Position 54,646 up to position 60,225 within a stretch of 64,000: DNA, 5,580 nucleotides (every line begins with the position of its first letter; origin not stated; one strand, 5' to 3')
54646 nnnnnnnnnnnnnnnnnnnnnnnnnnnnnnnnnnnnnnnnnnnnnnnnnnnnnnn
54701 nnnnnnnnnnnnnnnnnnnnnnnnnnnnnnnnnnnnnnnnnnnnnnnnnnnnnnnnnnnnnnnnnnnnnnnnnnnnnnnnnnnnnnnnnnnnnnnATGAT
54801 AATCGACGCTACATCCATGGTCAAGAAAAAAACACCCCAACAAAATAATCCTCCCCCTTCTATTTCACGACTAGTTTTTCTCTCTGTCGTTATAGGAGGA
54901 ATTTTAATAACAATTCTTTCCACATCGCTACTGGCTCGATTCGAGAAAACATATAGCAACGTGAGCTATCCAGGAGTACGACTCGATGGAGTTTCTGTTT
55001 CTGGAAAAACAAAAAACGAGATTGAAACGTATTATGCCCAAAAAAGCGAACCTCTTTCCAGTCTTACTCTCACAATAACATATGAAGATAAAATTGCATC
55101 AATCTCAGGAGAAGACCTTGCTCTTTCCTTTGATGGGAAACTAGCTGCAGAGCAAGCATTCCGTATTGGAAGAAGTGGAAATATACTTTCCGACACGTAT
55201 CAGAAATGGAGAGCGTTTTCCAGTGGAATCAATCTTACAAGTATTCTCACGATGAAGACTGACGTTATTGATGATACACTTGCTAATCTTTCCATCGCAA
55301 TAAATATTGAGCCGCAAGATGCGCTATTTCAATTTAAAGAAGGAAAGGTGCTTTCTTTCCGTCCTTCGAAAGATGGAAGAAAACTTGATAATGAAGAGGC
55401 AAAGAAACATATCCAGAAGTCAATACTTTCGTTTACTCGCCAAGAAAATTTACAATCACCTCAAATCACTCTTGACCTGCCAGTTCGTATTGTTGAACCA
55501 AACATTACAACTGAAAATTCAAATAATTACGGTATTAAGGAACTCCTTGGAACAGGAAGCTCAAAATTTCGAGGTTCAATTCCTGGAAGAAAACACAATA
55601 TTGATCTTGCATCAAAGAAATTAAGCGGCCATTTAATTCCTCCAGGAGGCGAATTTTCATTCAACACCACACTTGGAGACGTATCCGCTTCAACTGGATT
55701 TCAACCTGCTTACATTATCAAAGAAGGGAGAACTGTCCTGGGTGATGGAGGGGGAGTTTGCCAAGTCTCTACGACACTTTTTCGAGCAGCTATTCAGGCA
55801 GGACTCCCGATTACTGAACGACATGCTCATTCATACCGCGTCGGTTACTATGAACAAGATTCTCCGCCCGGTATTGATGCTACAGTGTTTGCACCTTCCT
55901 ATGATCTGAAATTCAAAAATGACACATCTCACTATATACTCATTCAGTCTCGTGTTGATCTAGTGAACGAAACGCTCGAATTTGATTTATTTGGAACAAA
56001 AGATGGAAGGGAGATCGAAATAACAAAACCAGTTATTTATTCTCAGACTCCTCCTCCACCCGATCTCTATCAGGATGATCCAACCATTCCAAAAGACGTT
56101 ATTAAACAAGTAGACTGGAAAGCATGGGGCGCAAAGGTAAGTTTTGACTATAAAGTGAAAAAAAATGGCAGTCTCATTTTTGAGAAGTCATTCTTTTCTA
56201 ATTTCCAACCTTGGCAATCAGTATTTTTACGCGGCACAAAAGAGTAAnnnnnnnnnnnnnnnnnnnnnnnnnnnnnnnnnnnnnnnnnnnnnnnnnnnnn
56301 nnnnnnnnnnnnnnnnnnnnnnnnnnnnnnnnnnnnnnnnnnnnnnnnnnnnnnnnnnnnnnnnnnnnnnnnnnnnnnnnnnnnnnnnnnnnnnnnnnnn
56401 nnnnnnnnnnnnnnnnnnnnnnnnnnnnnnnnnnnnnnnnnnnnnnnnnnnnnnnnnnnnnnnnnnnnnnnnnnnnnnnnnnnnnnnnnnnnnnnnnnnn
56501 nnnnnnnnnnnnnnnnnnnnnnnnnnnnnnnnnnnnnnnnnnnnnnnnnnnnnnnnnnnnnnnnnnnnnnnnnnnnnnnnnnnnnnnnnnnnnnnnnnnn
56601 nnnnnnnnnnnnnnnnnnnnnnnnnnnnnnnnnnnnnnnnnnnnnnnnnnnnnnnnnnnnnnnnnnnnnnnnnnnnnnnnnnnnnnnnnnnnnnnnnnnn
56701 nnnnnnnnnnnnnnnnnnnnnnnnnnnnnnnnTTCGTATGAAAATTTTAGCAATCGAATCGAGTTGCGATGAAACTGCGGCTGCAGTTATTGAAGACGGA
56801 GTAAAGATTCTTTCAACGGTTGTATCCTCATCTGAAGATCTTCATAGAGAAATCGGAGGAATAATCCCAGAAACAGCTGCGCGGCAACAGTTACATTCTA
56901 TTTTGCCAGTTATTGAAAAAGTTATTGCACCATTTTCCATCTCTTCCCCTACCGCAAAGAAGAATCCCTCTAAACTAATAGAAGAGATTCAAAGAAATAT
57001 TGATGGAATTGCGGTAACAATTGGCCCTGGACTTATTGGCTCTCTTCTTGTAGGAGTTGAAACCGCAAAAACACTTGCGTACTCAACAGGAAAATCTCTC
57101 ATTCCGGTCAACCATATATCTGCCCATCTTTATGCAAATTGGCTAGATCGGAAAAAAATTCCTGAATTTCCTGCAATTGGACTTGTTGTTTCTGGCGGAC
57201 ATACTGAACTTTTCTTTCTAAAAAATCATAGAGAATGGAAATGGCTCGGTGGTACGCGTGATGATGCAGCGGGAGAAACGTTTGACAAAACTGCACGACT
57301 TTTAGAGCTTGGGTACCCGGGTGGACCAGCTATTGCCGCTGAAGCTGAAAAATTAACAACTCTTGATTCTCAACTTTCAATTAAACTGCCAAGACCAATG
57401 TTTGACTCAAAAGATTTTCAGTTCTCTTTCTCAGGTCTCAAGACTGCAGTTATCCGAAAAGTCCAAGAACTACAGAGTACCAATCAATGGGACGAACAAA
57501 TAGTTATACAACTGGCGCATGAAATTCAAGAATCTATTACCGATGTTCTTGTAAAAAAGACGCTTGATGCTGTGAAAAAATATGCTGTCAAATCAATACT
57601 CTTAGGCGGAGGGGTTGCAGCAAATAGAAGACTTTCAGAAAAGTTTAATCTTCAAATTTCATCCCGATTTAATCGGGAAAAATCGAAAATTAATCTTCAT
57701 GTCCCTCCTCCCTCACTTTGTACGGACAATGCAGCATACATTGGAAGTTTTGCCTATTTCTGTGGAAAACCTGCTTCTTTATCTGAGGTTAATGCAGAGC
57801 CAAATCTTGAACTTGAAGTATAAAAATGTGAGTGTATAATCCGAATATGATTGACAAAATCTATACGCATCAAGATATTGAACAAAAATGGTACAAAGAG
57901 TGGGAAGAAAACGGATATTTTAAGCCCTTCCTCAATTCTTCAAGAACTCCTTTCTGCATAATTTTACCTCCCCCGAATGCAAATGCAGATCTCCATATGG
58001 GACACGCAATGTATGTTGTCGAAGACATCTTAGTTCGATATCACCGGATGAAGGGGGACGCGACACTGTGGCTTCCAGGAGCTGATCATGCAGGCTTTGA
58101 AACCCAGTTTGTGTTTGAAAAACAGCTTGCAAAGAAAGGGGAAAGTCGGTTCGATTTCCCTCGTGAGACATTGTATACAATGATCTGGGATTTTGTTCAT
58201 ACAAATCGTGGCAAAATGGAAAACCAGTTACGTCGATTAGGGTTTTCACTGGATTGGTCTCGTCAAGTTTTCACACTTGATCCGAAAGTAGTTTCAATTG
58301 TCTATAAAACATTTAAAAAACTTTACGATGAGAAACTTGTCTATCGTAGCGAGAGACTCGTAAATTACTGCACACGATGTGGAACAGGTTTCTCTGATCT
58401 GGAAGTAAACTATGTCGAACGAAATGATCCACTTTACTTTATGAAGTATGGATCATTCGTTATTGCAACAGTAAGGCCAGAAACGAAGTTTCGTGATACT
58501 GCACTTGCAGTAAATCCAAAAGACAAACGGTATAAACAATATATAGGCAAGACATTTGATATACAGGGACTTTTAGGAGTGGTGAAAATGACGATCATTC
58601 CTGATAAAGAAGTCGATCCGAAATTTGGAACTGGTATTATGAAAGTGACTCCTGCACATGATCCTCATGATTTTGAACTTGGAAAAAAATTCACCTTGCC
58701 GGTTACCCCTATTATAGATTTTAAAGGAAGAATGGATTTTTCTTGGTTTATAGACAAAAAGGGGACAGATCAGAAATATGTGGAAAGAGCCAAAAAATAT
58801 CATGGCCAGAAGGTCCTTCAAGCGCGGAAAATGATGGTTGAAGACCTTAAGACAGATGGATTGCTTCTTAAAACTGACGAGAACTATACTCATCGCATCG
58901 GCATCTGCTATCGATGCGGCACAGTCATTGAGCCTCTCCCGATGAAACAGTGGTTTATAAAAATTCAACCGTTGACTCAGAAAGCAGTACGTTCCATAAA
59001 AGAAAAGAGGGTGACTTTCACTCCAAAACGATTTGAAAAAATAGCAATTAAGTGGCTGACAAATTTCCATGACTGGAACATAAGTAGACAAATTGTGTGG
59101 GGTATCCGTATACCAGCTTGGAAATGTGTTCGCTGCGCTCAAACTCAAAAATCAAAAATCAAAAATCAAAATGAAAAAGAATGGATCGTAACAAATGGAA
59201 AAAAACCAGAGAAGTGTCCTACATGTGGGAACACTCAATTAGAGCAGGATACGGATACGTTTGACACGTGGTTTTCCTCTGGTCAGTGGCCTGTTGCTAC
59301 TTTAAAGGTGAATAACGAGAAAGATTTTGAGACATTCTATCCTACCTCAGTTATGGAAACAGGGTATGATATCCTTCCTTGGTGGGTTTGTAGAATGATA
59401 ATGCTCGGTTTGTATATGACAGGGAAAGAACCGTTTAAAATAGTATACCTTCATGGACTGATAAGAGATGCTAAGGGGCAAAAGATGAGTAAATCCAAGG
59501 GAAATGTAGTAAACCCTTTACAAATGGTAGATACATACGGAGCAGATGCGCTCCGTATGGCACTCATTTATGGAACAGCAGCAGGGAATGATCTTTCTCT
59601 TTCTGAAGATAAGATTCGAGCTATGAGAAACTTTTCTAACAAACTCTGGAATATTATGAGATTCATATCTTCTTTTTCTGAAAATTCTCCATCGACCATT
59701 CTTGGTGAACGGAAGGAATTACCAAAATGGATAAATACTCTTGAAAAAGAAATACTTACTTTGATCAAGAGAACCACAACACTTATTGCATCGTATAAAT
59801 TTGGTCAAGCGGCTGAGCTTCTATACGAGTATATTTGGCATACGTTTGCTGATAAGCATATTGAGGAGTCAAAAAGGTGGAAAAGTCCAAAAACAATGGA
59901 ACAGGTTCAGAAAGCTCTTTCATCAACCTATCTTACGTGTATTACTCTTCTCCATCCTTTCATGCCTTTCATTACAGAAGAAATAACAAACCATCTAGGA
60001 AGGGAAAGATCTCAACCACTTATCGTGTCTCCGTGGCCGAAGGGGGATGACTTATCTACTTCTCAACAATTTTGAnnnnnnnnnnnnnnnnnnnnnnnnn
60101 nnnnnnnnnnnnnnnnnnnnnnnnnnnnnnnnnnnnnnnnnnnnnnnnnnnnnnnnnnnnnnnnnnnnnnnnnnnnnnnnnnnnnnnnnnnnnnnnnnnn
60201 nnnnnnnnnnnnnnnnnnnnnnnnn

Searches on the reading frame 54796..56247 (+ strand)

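Call 9: search_protein_families(library=pfam, proteins=[window:54796-56247:+], max_evalue=0.001)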
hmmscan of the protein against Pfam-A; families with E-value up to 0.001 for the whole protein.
window:54796-56247:+ (483 aa): 2 families
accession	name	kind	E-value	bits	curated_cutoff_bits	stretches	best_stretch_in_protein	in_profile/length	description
PF04294.18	VanW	-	1.1e-42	145.1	27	1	265-388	2-121/130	VanW like protein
PF12229.13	PG_binding_4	-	9.7e-12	45.5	22.1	1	103-211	3-109/117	Putative peptidoglycan binding domain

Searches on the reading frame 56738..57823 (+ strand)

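Call 9: search_protein_families(library=pfam, proteins=[window:56738-57823:+], max_evalue=0.001)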
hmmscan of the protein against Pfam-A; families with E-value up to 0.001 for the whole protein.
window:56738-57823:+ (361 aa): 2 families
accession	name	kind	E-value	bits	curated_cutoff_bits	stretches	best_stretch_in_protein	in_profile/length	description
PF00814.31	TsaD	-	8.7e-74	249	24.8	1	23-335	1-262/264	tRNA N6-adenosine threonylcarbamoyltransferase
PF22521.2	HypF_C_2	-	5.4e-05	23.5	27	1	252-309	162-219/241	Carbamoyltransferase, Kae1-like Domain, second subdomain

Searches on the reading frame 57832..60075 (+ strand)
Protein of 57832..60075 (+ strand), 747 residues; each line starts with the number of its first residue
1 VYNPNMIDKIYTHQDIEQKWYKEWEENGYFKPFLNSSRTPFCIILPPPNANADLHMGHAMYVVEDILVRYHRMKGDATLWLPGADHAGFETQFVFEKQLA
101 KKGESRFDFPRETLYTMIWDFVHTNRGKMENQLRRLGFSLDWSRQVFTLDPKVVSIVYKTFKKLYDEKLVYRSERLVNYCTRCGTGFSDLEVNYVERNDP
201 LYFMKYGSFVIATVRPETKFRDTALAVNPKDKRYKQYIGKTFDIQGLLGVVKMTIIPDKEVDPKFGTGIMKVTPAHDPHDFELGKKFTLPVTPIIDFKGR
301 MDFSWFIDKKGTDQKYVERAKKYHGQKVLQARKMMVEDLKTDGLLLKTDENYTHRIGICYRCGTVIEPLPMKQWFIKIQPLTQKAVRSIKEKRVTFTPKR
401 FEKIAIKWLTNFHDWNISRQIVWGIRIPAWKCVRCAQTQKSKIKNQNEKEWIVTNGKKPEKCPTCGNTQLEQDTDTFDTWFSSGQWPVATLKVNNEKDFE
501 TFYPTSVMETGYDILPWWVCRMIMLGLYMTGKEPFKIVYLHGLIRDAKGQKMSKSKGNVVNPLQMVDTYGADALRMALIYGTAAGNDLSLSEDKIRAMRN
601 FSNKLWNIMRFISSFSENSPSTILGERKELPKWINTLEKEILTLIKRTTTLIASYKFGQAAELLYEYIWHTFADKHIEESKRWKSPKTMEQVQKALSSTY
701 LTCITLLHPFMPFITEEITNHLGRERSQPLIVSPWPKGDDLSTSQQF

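Call 9: search_protein_families(library=pfam, proteins=[window:57832-60075:+], max_evalue=0.001)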
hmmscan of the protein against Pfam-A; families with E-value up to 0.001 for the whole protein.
window:57832-60075:+ (747 aa): 6 families
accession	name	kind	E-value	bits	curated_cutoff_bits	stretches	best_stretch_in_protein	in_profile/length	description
PF00133.28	tRNA-synt_1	-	8e-125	417.3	22.7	1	19-590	1-413/414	tRNA synthetases class I (I, L, M and V)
PF09334.17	tRNA-synt_1g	-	6.9e-24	84.8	20.1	3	535-600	312-376/391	tRNA synthetases class I (M)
PF08264.19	Anticodon_1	-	4.7e-20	72.4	25.1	1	639-740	6-108/148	Anticodon-binding domain of tRNA ligase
PF13603.12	tRNA-synt_1_2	-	0.0002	21.3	25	1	264-338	109-183/185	Leucyl-tRNA synthetase, editing domain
PF01406.26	tRNA-synt_1e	-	0.00067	19.6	27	0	536-596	238-297/301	tRNA synthetases class I (C) catalytic domain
PF01921.24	tRNA-synt_1f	-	0.00068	19.1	27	0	531-595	264-325/360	tRNA synthetases class I (K)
